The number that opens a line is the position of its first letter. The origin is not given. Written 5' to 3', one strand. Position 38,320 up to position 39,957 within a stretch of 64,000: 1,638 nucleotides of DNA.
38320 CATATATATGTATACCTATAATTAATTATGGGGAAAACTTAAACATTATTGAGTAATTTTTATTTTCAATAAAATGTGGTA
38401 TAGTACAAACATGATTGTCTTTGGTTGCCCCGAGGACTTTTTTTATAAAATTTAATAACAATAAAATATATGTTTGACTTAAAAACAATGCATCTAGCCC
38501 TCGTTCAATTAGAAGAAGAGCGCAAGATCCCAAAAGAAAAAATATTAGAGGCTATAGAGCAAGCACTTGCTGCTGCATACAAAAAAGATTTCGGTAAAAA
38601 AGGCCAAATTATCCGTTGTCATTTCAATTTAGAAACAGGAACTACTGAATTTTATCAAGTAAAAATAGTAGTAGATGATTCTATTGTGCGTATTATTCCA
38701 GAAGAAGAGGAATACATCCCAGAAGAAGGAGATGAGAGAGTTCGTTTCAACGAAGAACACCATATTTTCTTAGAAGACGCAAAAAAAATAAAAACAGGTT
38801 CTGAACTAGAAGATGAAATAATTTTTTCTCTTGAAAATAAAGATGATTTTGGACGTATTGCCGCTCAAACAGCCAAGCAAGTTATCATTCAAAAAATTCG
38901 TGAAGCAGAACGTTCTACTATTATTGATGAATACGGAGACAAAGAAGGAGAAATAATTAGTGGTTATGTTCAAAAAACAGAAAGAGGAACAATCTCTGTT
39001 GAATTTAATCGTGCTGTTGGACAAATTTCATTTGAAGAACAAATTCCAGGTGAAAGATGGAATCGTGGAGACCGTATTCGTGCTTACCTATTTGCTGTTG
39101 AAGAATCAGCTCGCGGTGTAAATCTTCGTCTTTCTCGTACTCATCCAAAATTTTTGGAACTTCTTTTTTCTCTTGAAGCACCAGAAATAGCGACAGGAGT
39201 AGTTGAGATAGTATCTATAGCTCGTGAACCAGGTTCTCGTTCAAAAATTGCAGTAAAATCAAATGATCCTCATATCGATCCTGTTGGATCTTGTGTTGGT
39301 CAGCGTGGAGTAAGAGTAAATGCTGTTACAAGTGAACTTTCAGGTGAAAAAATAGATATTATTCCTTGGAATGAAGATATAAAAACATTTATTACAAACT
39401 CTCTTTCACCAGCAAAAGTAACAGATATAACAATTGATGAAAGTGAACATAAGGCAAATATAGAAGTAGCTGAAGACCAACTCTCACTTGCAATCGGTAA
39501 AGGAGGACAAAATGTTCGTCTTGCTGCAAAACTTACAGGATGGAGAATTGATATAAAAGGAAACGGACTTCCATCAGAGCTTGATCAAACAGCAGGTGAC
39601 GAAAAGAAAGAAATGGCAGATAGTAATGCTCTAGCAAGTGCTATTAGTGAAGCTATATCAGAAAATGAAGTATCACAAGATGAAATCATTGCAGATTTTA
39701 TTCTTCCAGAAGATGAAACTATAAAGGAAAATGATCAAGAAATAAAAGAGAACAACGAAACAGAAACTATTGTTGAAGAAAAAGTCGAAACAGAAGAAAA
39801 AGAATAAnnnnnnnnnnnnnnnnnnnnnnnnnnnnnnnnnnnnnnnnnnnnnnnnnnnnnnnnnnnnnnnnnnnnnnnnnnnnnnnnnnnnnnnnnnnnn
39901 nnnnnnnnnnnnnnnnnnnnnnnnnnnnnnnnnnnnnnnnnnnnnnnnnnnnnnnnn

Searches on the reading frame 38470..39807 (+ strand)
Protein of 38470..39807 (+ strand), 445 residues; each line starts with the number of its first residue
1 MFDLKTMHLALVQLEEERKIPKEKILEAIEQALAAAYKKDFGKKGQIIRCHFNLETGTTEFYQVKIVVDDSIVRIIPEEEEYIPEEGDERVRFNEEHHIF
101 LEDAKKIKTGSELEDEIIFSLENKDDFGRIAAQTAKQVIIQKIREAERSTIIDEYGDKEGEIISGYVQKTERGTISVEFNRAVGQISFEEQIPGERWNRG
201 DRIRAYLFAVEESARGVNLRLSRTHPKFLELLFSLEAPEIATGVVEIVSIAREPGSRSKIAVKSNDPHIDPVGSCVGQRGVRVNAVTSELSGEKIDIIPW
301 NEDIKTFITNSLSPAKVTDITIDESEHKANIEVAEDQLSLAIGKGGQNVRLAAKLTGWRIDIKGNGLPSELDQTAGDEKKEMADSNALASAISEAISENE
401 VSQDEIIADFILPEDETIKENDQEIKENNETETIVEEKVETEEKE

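Call 77: search_protein_families(library=pfam, proteins=[window:38470-39807:+], max_evalue=0.001)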
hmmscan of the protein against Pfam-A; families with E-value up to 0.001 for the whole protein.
window:38470-39807:+ (445 aa): 4 families
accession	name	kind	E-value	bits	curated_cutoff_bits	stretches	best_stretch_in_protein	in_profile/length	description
PF13184.12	KH_5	-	1.8e-31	108.5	27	1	254-322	1-69/69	NusA-like KH domain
PF08529.16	NusA_N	-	1.7e-30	106.1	23.8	1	10-148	5-118/119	NusA N-terminal domain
PF07650.23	KH_2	-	2e-05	24.7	22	1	304-357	2-55/78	KH domain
PF23095.1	KH_NusA_C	-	7.8e-05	23.1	34.2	1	334-362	6-34/59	Transcription termination/antitermination protein NusA, KH domain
